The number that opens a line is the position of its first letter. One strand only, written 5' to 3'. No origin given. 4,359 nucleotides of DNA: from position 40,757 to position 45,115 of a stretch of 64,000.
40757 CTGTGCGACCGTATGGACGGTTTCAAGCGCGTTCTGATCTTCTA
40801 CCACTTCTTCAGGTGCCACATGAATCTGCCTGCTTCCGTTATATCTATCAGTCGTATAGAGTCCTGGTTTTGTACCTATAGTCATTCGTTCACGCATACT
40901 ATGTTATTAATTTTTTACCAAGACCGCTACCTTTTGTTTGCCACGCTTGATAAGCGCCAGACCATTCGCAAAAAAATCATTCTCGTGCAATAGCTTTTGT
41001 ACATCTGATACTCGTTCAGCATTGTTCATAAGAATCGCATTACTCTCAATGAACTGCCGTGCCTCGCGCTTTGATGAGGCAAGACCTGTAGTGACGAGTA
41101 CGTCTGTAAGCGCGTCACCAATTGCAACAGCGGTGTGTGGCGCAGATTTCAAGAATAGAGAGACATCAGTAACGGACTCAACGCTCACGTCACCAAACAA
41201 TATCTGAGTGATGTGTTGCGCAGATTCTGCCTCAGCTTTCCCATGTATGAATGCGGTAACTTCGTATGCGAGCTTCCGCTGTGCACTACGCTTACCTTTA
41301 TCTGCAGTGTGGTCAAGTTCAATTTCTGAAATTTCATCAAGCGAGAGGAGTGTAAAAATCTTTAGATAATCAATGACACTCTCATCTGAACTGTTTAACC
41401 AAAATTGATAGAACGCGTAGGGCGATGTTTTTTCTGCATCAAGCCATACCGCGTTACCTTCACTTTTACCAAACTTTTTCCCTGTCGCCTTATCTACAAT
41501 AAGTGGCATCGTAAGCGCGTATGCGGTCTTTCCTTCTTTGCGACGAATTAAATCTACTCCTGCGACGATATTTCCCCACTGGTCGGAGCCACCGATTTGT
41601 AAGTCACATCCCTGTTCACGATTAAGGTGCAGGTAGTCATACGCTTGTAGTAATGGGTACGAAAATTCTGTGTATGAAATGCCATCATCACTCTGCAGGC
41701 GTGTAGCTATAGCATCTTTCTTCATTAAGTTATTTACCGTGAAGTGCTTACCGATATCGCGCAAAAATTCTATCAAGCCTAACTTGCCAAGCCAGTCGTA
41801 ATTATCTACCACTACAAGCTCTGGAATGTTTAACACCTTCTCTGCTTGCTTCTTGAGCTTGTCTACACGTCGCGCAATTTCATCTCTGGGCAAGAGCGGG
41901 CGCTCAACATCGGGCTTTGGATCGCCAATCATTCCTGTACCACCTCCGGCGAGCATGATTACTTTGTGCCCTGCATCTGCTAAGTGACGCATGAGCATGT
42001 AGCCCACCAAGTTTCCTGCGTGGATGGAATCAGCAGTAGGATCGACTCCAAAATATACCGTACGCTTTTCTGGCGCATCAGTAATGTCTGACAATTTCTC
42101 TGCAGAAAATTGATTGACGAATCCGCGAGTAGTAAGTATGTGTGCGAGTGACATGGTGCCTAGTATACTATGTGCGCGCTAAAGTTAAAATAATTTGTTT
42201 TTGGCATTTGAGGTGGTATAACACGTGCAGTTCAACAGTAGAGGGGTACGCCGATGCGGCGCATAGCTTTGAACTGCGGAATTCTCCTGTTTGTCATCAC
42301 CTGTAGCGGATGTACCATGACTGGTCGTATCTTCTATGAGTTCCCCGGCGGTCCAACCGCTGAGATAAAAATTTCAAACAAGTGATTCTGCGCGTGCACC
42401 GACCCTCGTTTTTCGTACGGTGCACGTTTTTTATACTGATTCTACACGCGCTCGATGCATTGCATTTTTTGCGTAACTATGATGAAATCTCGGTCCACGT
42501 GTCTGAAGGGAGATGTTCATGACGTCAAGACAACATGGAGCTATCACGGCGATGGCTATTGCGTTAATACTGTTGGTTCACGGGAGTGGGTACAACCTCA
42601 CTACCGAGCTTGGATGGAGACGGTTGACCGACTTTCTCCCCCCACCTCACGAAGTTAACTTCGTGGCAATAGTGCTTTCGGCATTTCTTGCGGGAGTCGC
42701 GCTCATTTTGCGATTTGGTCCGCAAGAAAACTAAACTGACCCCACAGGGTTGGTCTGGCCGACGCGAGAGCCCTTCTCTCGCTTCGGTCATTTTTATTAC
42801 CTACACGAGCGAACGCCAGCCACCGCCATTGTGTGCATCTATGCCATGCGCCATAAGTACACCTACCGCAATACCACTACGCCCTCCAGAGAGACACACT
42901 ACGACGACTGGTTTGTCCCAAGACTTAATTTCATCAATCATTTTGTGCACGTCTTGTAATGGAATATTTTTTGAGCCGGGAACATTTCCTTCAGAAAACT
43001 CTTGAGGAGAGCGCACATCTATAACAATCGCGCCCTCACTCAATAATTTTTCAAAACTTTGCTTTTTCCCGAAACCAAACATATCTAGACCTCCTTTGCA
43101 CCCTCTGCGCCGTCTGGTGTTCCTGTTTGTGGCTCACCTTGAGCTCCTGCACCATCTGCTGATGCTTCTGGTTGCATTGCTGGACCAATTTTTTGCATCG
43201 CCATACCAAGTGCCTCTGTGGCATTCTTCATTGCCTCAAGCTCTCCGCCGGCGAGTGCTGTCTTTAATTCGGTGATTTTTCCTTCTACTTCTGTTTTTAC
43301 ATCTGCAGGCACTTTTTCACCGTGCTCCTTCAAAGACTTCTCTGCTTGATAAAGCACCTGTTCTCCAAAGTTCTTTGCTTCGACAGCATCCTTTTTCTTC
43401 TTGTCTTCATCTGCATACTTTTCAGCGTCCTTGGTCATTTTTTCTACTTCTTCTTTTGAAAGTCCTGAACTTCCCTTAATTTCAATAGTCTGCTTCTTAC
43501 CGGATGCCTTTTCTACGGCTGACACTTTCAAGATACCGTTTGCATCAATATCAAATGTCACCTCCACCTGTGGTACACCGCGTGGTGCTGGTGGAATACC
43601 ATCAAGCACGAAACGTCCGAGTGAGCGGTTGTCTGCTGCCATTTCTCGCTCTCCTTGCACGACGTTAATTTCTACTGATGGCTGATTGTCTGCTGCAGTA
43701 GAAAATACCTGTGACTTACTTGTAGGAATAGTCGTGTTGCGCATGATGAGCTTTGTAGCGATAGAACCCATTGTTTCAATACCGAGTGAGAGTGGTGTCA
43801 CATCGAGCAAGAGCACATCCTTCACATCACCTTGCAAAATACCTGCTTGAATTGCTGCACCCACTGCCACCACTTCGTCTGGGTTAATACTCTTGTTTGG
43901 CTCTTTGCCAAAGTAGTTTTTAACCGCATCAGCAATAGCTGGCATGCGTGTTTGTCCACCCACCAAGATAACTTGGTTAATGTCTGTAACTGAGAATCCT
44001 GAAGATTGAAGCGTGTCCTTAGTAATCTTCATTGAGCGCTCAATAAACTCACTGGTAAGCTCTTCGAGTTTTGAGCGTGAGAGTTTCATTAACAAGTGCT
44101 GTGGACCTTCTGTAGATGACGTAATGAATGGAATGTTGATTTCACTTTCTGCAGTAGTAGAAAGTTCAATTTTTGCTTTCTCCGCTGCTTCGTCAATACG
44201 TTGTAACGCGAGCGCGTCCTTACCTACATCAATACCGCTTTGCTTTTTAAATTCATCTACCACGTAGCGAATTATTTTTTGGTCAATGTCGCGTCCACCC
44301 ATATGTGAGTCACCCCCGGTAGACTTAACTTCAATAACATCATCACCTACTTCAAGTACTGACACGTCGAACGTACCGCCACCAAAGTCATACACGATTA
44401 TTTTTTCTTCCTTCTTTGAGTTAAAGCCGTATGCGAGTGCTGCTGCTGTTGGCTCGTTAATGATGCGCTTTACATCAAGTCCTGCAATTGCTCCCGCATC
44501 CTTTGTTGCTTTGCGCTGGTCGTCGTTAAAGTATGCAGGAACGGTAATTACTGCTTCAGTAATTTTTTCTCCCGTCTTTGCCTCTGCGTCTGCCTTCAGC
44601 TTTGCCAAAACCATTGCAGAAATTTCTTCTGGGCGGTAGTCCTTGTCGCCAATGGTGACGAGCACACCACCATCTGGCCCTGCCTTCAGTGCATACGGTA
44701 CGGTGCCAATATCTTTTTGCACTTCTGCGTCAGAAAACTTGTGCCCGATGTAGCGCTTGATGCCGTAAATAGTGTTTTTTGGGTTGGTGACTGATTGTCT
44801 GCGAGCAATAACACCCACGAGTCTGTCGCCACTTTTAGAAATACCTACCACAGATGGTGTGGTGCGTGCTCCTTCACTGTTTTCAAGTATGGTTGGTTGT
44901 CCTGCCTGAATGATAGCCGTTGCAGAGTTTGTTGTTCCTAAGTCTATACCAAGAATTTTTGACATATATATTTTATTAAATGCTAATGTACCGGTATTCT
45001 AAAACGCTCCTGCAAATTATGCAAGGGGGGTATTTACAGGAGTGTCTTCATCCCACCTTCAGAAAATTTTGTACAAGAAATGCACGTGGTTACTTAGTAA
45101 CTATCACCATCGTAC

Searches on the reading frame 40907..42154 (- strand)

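Call 6: search_protein_families(library=pfam, proteins=[window:40907-42154:-], max_evalue=0.01)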
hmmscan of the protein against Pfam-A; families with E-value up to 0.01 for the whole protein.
window:40907-42154:- (415 aa): 3 families
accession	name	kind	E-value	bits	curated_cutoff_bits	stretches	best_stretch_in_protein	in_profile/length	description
PF00579.31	tRNA-synt_1b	-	6.8e-79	265.7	21.1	1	30-320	5-291/292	tRNA synthetases class I (W and Y)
PF22421.1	SYY_C-terminal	-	1.2e-14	54.3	27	1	336-409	7-80/83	Tyrosine--tRNA ligase SYY-like C-terminal domain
PF01479.30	S4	-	0.00018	21.6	22.8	1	351-393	5-46/48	S4 domain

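Call 7: search_protein_families(library=phrogs, proteins=[window:40907-42154:-], max_evalue=0.001)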
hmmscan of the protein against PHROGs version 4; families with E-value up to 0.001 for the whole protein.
window:40907-42154:- (415 aa): 1 family
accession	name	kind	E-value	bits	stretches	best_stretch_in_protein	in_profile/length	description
phrog_9270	-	DNA, RNA and nucleotide metabolism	1.4e-136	456.8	1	5-412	7-417/421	tyrosyl-tRNA synthetase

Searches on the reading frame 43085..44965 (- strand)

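Call 6: search_protein_families(library=pfam, proteins=[window:43085-44965:-], max_evalue=0.01)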
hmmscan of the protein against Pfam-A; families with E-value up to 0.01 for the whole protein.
window:43085-44965:- (626 aa): 3 families
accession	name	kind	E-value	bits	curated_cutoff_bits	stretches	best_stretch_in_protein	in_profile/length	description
PF00012.26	HSP70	-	5.3e-244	811.4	20.6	1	4-597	1-597/599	Hsp70 protein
PF06723.19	MreB_Mbl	-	4.5e-15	55.8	27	1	120-372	78-317/327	MreB/Mbl protein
PF21523.3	ParM_N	-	0.00055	20.5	27.4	0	185-267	3-81/159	Plasmid segregation protein ParM, C-terminal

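Call 7: search_protein_families(library=phrogs, proteins=[window:43085-44965:-], max_evalue=0.001)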
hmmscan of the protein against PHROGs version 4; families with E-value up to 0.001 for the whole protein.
window:43085-44965:- (626 aa): 3 families
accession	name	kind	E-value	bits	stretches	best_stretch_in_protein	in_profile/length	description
phrog_22485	-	unknown function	9.7e-247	821.1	1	1-613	1-612/634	-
phrog_22570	-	unknown function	1.3e-10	41.3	1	133-372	83-323/682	-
phrog_691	-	DNA, RNA and nucleotide metabolism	4.2e-07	30.4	1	168-355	149-302/329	partition protein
